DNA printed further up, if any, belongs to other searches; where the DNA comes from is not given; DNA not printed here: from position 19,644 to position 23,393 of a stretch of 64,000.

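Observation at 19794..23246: Single-polypeptide 2Fe2S - GltD-like NAD(P)H module - 4Fe4S - [FeFe]-hydrogenase fusion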

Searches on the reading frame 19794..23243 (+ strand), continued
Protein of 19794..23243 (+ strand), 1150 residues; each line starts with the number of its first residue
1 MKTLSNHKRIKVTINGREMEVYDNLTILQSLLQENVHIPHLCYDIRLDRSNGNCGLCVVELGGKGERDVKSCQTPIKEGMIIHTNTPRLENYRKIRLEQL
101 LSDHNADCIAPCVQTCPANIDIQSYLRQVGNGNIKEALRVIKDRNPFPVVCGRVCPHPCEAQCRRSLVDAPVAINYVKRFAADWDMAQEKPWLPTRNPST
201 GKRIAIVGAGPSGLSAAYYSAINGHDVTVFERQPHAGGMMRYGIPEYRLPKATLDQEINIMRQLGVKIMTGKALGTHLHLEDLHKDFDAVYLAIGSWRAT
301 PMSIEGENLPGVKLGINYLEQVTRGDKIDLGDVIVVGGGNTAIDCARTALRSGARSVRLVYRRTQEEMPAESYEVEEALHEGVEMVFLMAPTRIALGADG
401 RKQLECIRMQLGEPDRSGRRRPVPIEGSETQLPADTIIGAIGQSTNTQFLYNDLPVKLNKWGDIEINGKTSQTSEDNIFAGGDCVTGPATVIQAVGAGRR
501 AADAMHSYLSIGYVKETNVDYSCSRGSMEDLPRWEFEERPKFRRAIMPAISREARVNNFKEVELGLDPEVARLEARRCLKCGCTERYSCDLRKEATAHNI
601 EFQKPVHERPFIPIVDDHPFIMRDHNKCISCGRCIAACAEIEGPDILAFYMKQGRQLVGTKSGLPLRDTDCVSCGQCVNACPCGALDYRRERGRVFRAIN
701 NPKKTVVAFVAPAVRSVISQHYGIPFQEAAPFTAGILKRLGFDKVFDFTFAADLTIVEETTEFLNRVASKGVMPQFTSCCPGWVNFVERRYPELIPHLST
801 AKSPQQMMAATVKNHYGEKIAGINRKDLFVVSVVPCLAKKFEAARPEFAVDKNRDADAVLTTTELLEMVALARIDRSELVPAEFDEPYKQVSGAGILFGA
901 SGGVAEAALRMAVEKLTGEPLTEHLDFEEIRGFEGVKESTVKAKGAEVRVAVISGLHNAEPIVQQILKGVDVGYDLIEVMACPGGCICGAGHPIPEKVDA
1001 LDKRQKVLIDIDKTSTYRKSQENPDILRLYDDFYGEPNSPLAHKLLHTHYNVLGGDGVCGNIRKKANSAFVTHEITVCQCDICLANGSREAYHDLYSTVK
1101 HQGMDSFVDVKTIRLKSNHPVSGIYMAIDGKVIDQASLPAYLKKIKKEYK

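Call 21: find_related_loci(query=window:19794-23243:+, collection=genome_contigs, flank=8000)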
Query window:19794-23243:+ (1150 aa) in genome_contigs; peptide patterns used: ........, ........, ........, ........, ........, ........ (x = any residue, [..] = any of these).
145 stretches matched a pattern; 132 encode a relative of the query (tblastn E <= 1e-3); the best 80 are kept; 80 distinct loci.
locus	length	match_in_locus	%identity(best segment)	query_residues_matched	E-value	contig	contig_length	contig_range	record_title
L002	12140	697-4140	82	1-1148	0e+0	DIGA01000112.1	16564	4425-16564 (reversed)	MAG TPA_asm: Mageeibacillus sp. UBA5734 UBA5734_contig_21110, whole genome shotgun sequence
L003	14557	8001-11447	82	1-1148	0e+0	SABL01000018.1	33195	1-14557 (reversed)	MAG: Clostridia bacterium isolate INTA.CYC.091 contig-100_968, whole genome shotgun sequence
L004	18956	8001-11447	82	1-1148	0e+0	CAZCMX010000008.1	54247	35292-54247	MAG TPA_asm: uncultured Mageeibacillus sp. isolate SRP263991_co4_504 genome assembly, contig: NODE_500_length_54247_cov_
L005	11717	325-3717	82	18-1148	0e+0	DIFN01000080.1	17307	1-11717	MAG TPA_asm: Mageeibacillus sp. UBA5747 UBA5747_contig_12412, whole genome shotgun sequence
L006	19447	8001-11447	78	1-1150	0e+0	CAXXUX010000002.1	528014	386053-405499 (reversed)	MAG: uncultured Saccharofermentans sp. isolate 009b34df-6986-4c74-874c-2c53a54848ac genome assembly, contig: contig_2, w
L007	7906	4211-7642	78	1-1144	0e+0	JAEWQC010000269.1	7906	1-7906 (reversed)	MAG: Bacillota bacterium isolate OH_SBrB_125 k127_505130, whole genome shotgun sequence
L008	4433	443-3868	78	1-1143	0e+0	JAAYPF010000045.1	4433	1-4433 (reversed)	MAG: Clostridiaceae bacterium isolate AS22ysBPME_170 31711_AS22, whole genome shotgun sequence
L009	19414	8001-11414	79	1-1138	0e+0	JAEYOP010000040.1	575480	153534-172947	MAG: Bacillota bacterium isolate OH_CBB_158 k127_795411, whole genome shotgun sequence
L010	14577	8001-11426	77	1-1143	0e+0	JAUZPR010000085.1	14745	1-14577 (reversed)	MAG: Bacillota bacterium isolate bin149(14d) MHFJPFEE_85, whole genome shotgun sequence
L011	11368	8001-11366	79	1-1123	0e+0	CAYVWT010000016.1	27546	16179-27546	MAG TPA_asm: uncultured Clostridiaceae bacterium isolate SRP272421_co1_406 genome assembly, contig: NODE_4008_length_275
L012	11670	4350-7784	77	1-1146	0e+0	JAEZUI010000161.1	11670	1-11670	MAG: Bacillota bacterium isolate OH_PDB_83 k127_507530, whole genome shotgun sequence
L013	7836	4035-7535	76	1-1146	0e+0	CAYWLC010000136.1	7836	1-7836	MAG TPA_asm: uncultured Luteolibacter sp. isolate SRP272421_co1_645 genome assembly, contig: NODE_33283_length_7836_cov_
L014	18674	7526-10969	82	1-1148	0e+0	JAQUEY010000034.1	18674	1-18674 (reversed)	MAG: Eubacteriales bacterium isolate STCSWMC_189 NODE_7541_length_18674_cov_7.658597_ST_CSWMC, whole genome shotgun sequ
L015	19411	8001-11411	78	1-1138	0e+0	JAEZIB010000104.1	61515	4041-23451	MAG: Bacillota bacterium isolate OH_CDB_159 k127_1398473, whole genome shotgun sequence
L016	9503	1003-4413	78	1-1138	0e+0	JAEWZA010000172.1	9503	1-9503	MAG: Bacillota bacterium isolate OH_SFB_193 k127_411715, whole genome shotgun sequence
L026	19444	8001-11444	76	1-1150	0e+0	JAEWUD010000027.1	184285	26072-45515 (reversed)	MAG: Bacillota bacterium isolate OH_SDB_170 k127_414129, whole genome shotgun sequence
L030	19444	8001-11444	76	1-1150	0e+0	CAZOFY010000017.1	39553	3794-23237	MAG TPA_asm: uncultured Mageeibacillus sp. isolate SRP192927_co2_642 genome assembly, contig: NODE_1172_length_39553_cov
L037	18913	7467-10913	76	1-1150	0e+0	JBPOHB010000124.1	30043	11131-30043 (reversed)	MAG: Bacillota bacterium isolate MAG_89 c_000000079248, whole genome shotgun sequence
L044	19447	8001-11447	74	1-1147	0e+0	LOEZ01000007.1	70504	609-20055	MAG: Gracilibacter sp. BRH_c7a BRHa_1000523, whole genome shotgun sequence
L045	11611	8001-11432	75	1-1147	0e+0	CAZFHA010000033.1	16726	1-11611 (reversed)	MAG TPA_asm: uncultured Oscillospiraceae bacterium isolate SRP242652_co2_198 genome assembly, contig: NODE_3792_length_1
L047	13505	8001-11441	73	1-1147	0e+0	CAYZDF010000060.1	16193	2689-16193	MAG TPA_asm: uncultured Gracilibacteraceae bacterium isolate binchicken_co168_128 genome assembly, contig: NODE_6280_len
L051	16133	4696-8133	75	1-1150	0e+0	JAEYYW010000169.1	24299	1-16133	MAG: Bacillota bacterium isolate OH_CBlB_68 k127_1023346, whole genome shotgun sequence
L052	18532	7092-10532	72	1-1147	0e+0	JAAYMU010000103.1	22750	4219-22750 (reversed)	MAG: Peptococcaceae bacterium isolate AS20ysBPTH_5 48234_AS20, whole genome shotgun sequence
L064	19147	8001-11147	75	1-1050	0e+0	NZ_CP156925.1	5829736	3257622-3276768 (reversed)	Sporomusa rhizae strain DSM 16652 chromosome, complete genome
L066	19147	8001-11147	74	1-1050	0e+0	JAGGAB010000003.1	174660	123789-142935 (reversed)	MAG: Bacillota bacterium isolate CTSoil_079 scaffold_5, whole genome shotgun sequence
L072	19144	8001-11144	72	1-1050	0e+0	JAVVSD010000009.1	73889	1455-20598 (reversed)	MAG: Oscillospiraceae bacterium isolate CGS10Y2-bin10 NODE_288_length_73889_cov_10.427229, whole genome shotgun sequence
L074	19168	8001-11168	73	1-1050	0e+0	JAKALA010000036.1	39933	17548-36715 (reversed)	MAG: bacterium isolate WY5.bin105 NODE_1400_length_39933_cov_2.138848, whole genome shotgun sequence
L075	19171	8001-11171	72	1-1051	0e+0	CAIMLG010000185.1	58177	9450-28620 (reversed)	MAG: uncultured Verrucomicrobia subdivision 3 bacterium isolate MJ-time_bin-6593 genome assembly, contig: bin-6593:185/3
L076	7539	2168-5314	72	1-1051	0e+0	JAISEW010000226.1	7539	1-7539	MAG: Gracilibacteraceae bacterium isolate Gx485_bin213 k119_755787, whole genome shotgun sequence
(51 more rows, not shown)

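Call 28: search_protein_families(library=pfam, alignment_id=A2, max_evalue=0.00001)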
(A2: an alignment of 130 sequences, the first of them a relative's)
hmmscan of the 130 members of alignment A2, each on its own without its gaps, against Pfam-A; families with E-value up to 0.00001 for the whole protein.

A. member 1, L053:6926-7840:+ (305 aa): 4 families
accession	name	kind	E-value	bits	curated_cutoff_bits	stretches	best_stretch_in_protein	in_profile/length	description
PF13527.13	Acetyltransf_9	-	7e-19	68.5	25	1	9-137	1-127/127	Acetyltransferase (GNAT) domain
PF00583.31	Acetyltransf_1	-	1.3e-08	35.6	20.7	1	33-134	16-116/116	Acetyltransferase (GNAT) family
PF13508.13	Acetyltransf_7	-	9.7e-08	32.7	27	1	72-135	28-83/84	Acetyltransferase (GNAT) domain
PF13673.13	Acetyltransf_10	-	3.7e-06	27.4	23.6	1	81-135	53-108/128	Acetyltransferase (GNAT) domain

B. families by the number of members that match (of 130 scanned): 154 families (the first 25 are shown)
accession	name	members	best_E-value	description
PF01594.21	AI-2E_transport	7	1.3e-51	AI-2E family transporter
PF13487.12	HD_5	4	1.8e-43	HD domain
PF00884.28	Sulfatase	4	1.9e-32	Sulfatase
PF01966.28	HD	4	1.6e-20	HD domain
PF00404.24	Dockerin_1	4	5.8e-15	Dockerin type I domain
PF00990.26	GGDEF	3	5.3e-30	Diguanylate cyclase, GGDEF domain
PF13527.13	Acetyltransf_9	3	2e-20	Acetyltransferase (GNAT) domain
PF08448.16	PAS_4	3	2.1e-17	PAS fold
PF08447.18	PAS_3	3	2.3e-17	PAS fold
PF00583.31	Acetyltransf_1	3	5.6e-17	Acetyltransferase (GNAT) family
PF00672.30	HAMP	3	1.2e-16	HAMP domain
PF06971.19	Put_DNA-bind_N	3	6.1e-15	Putative DNA-binding protein N-terminus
PF13426.13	PAS_9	3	1.3e-14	PAS domain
PF13508.13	Acetyltransf_7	3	2e-12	Acetyltransferase (GNAT) domain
PF25390.1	WD40_RLD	2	2.1e-117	RCC1-like domain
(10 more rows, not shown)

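Call 54: predict_structure(alignment_id=A3)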
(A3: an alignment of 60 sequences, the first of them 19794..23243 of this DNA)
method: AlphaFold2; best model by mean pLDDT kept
length: 1150 residues; sequences in the alignment: 60
mean_pLDDT: 68.2   pTM: 0.55
mean pLDDT of the five models: 68.2, 67.9, 62.6, 59.7, 53.9
residues with pLDDT >= 90: 109; 70-90: 533; 50-70: 255; < 50: 253
segments of 3 or more residues with pLDDT < 50: 40-55, 99-115, 152-173, 244-247, 296-298, 415-419, 443-463, 485-487, 518-541, 558-562, 581-643, 652-666, 672-688, 983-996, 1054-1067
pLDDT, mean of each block of 10 residues (from residue 1): 69 85 79 68 34 54 67 78 78 58 35 49 71 75 71 44 32 57 76 84 89 89 93 71 51 78 89 69 88 61 79 77 75 83 82 89 75 71 88 85 90 54 82 89 44 41 59 81 54 74 88 61 31 36 57 54 65 71 36 37 38 31 31 41 50 42 48 40 40 80 90 79 81 92 87 76 76 69 62 60 83 90 91 77 76 86 82 78 85 60 69 83 67 66 80 71 77 80 43 48 63 70 84 85 78 45 41 78 84 85 73 70 76 82 70
secondary structure, 60 per line:
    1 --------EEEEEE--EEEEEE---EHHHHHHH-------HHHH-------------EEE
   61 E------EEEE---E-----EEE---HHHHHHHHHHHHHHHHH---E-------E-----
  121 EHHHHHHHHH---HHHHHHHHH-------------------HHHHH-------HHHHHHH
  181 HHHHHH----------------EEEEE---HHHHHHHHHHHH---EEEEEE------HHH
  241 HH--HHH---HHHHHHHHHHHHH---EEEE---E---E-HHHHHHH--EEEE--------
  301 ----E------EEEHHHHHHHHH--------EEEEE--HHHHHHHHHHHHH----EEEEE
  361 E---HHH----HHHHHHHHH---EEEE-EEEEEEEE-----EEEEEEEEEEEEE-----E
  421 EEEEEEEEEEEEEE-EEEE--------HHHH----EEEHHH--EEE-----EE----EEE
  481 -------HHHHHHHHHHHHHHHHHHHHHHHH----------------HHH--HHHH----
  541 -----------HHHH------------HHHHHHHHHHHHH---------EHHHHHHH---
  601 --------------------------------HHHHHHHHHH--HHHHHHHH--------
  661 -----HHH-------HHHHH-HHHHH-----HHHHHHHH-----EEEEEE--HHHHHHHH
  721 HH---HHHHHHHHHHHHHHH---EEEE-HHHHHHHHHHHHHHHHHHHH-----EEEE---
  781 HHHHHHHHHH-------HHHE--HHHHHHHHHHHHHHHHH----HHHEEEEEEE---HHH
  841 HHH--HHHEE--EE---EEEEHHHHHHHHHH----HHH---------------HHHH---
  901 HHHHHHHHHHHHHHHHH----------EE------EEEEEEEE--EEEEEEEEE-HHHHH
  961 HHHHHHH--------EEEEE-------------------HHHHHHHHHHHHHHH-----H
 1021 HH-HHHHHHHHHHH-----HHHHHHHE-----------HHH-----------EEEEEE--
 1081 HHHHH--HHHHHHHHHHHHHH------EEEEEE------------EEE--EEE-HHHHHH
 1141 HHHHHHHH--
elements in order (helices of 4 or more, strands of 3 or more residues): E9-14 E17-22 H27-33 H41-44 E58-61 E68-71 E81-83 H87-103 H122-130 H134-142 H162-166 H174-186 E203-207 H211-222 E226-231 H238-242 H251-263 E267-270 H280-286 E289-292 E312-314 H315-323 E332-336 H339-351 E356-361 H372-380 E384-387 E389-396 E402-414 E420-434 E436-439 H448-451 E456-458 E464-466 E478-480 H488-511 H533-536 H552-555 H568-580 H591-597 H633-642 H645-652 H676-680 H682-686 H692-699 E705-710 H713-722 H726-740 E744-747 H749-768 E774-777 H781-790 H804-820 E828-834 H838-843 E858-861 H862-871 H894-897 H901-917 E936-943 E946-954 H956-967 E976-980 H1000-1014 H1024-1034 H1040-1046 E1073-1078 H1081-1085 H1088-1101 E1108-1113 E1126-1128 E1131-1133 H1135-1148
